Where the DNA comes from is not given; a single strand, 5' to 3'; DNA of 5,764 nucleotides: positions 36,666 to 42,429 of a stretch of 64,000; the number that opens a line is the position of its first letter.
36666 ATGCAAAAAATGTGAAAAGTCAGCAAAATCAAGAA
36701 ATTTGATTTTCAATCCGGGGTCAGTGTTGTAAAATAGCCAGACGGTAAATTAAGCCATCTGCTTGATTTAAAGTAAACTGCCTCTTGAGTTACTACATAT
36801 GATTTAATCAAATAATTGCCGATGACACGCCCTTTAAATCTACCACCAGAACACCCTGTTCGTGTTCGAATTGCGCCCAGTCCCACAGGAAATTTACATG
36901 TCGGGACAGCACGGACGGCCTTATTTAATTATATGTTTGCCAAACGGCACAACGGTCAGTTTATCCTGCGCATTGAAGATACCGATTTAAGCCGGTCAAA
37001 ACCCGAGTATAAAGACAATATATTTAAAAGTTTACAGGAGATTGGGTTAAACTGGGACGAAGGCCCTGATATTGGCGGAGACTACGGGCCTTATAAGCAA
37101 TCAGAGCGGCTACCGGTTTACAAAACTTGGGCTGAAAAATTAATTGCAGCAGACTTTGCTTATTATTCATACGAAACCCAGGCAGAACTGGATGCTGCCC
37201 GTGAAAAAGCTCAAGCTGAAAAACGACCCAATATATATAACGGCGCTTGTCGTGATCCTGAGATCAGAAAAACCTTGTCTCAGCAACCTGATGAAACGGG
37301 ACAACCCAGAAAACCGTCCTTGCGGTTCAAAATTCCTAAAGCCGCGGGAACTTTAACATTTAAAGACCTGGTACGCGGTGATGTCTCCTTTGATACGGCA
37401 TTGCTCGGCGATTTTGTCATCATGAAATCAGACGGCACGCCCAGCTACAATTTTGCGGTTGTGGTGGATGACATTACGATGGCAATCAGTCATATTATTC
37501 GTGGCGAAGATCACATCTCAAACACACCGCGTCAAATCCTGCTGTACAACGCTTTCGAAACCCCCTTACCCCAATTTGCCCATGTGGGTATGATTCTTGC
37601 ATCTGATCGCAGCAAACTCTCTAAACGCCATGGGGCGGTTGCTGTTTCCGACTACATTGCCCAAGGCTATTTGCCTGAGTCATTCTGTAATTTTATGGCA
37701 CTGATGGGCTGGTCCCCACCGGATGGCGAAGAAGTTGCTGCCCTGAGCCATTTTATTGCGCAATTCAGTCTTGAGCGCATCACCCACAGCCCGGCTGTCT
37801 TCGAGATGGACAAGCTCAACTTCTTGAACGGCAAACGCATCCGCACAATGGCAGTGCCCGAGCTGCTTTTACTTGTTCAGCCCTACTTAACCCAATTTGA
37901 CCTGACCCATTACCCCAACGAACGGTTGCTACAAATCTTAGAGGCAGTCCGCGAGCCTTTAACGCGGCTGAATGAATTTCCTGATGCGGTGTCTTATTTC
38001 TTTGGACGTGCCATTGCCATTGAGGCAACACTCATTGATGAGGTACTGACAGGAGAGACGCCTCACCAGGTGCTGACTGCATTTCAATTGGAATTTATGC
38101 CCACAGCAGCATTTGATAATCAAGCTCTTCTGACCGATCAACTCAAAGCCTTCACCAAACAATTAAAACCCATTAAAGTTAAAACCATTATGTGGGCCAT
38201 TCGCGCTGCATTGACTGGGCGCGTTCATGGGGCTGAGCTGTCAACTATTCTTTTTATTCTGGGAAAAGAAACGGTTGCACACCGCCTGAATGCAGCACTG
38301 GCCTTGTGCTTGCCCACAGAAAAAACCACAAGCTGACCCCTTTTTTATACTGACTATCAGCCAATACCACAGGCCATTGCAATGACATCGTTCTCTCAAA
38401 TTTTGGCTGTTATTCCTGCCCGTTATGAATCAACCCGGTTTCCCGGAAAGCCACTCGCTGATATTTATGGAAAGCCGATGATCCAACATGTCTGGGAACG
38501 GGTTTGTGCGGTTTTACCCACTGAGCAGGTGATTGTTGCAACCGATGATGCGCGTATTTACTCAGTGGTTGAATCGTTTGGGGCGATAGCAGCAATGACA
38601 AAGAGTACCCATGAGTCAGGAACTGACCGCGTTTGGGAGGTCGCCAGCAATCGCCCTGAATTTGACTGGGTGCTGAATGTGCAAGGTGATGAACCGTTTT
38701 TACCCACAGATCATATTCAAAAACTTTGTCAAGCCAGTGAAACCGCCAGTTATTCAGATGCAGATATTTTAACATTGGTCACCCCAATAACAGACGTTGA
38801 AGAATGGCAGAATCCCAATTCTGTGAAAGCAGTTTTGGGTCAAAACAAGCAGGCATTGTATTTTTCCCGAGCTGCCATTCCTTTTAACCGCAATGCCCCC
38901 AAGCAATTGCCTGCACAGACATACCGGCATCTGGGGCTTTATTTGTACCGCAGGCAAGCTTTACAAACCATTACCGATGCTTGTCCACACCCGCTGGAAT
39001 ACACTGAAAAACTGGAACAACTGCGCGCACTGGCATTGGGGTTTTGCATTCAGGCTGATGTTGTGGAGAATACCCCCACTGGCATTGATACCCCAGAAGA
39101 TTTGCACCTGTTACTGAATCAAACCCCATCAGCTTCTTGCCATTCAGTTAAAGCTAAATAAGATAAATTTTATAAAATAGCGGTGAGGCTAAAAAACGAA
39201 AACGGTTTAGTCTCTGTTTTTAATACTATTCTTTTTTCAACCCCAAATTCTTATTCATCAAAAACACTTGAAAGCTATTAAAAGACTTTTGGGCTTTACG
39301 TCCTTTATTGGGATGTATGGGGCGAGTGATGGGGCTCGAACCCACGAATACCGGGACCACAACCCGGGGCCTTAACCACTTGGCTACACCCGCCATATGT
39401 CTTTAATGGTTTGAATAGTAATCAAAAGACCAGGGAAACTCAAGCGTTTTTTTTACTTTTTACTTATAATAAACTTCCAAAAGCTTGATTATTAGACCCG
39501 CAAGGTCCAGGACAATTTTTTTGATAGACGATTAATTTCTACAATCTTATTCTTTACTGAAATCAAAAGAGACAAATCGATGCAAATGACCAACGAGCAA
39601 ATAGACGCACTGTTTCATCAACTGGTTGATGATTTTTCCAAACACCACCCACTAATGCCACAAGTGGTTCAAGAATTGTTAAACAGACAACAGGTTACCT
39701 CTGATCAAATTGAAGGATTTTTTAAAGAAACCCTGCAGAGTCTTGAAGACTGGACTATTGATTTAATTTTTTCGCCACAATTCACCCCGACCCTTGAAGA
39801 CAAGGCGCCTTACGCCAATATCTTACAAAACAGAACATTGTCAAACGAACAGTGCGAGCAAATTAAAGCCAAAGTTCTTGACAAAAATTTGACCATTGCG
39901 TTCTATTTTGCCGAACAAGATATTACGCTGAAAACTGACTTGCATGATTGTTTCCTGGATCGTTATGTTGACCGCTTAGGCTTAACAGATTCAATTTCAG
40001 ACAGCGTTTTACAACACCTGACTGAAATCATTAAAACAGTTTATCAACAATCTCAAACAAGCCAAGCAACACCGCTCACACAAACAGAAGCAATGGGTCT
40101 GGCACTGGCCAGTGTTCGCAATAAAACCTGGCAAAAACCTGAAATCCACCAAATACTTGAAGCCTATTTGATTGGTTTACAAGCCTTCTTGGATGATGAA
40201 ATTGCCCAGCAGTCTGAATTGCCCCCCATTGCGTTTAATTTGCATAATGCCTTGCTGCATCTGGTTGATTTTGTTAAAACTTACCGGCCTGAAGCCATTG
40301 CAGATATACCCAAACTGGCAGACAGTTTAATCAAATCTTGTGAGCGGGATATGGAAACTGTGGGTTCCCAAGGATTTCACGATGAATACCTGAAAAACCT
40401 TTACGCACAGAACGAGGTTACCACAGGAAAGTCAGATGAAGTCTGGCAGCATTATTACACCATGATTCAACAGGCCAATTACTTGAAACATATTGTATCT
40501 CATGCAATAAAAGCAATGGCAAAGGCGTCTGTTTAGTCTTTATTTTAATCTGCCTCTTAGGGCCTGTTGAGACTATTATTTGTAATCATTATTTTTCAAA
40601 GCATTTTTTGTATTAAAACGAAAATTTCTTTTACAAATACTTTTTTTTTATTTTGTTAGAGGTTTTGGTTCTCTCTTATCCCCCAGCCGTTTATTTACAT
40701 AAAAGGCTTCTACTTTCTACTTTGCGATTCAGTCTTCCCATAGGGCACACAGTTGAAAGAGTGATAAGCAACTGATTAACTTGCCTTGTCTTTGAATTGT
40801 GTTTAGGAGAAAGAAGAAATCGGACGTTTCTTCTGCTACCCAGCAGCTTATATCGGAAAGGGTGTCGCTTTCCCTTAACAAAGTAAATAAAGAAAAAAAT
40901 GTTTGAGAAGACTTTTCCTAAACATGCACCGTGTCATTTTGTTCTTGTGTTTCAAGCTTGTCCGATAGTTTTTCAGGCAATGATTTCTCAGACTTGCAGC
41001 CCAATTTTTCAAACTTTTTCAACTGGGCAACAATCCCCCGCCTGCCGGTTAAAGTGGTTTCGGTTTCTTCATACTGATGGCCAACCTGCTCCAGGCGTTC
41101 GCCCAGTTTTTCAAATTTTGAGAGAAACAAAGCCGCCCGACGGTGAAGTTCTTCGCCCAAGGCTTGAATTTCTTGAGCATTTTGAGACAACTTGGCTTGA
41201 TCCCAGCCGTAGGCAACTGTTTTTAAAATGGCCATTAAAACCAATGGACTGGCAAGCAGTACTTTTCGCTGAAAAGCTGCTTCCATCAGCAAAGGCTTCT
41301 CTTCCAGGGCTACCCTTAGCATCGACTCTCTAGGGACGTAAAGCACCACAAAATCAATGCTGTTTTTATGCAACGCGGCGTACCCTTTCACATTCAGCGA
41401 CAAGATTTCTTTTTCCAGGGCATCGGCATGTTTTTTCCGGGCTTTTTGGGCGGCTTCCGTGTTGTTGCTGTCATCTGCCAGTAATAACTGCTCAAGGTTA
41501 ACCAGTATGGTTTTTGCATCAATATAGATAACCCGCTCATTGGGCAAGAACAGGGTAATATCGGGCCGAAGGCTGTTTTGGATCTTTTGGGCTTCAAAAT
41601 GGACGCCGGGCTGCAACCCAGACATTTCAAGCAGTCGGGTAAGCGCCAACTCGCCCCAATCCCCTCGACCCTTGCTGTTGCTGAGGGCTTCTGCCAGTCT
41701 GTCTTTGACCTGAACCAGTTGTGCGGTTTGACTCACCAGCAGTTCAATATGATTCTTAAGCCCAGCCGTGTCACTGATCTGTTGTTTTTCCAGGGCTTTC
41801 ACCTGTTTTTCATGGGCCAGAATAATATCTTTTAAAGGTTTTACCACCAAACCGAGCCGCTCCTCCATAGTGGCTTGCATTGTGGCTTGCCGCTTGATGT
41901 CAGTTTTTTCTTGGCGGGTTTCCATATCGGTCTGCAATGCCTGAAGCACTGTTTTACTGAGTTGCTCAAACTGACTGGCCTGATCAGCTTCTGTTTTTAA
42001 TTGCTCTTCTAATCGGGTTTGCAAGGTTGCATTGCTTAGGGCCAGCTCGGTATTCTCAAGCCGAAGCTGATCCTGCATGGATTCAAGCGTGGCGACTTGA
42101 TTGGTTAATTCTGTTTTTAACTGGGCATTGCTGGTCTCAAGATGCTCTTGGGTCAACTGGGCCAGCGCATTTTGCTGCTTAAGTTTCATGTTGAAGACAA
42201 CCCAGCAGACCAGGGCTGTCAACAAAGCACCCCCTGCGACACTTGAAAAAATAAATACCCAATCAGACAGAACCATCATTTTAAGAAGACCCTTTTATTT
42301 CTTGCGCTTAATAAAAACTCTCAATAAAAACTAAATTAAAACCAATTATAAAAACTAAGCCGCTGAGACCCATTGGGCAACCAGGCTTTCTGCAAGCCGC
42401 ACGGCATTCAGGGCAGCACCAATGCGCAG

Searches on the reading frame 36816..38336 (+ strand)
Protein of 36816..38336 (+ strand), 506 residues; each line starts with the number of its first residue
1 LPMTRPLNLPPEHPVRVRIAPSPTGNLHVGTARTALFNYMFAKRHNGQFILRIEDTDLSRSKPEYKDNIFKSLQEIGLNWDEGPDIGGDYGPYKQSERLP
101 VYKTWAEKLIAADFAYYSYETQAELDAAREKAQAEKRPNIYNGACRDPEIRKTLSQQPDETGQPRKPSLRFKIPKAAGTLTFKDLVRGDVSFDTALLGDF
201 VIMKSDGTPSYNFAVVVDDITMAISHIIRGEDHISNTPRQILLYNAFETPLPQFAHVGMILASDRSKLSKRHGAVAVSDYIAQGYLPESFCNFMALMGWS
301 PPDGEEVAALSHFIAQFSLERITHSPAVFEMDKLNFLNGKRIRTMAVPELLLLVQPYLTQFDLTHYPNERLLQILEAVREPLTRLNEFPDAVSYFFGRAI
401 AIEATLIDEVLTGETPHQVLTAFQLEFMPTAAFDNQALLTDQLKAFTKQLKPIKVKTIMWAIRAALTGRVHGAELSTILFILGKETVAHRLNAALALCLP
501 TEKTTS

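Call 56: search_protein_families(library=pfam, proteins=[window:36816-38336:+], max_evalue=0.0001)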
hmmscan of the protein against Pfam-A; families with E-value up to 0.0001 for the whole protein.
window:36816-38336:+ (506 aa): 2 families
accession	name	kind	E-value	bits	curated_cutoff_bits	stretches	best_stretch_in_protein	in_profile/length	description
PF00749.27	tRNA-synt_1c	-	1.4e-93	313.7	23.4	1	15-335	2-313/314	tRNA synthetases class I (E and Q), catalytic domain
PF19269.4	Anticodon_2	-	2.9e-19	70.3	23.6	1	351-495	3-141/141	Anticodon binding domain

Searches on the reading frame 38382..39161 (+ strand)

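Call 56: search_protein_families(library=pfam, proteins=[window:38382-39161:+], max_evalue=0.0001)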
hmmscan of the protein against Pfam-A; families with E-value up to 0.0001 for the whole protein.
window:38382-39161:+ (259 aa): 2 families
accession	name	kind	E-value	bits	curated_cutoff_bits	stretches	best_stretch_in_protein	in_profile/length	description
PF02348.25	CTP_transf_3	-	4.5e-53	180.7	22.6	1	9-218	2-212/217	Cytidylyltransferase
PF12804.13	NTP_transf_3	-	5.2e-11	43.4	27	1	17-130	9-119/160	MobA-like NTP transferase domain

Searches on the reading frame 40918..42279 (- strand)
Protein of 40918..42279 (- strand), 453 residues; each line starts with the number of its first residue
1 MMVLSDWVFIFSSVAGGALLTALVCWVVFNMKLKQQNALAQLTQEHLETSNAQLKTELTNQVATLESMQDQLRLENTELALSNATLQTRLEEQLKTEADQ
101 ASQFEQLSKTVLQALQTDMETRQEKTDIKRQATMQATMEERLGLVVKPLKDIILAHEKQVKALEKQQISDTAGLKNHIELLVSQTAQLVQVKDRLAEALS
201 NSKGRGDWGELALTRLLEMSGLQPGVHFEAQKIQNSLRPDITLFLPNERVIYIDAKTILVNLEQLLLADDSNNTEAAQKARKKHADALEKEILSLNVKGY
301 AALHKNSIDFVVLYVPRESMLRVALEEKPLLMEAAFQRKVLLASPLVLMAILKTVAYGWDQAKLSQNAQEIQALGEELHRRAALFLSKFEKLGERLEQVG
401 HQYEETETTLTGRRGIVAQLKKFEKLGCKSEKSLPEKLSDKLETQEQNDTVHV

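Call 57: search_protein_families(library=pfam, proteins=[window:40918-42279:-], max_evalue=0.0001)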
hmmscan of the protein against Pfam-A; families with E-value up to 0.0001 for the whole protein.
window:40918-42279:- (453 aa): 1 family
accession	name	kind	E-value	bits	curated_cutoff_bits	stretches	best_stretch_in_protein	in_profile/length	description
PF02646.22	RmuC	-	5.2e-72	242.8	26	1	141-432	2-290/291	RmuC family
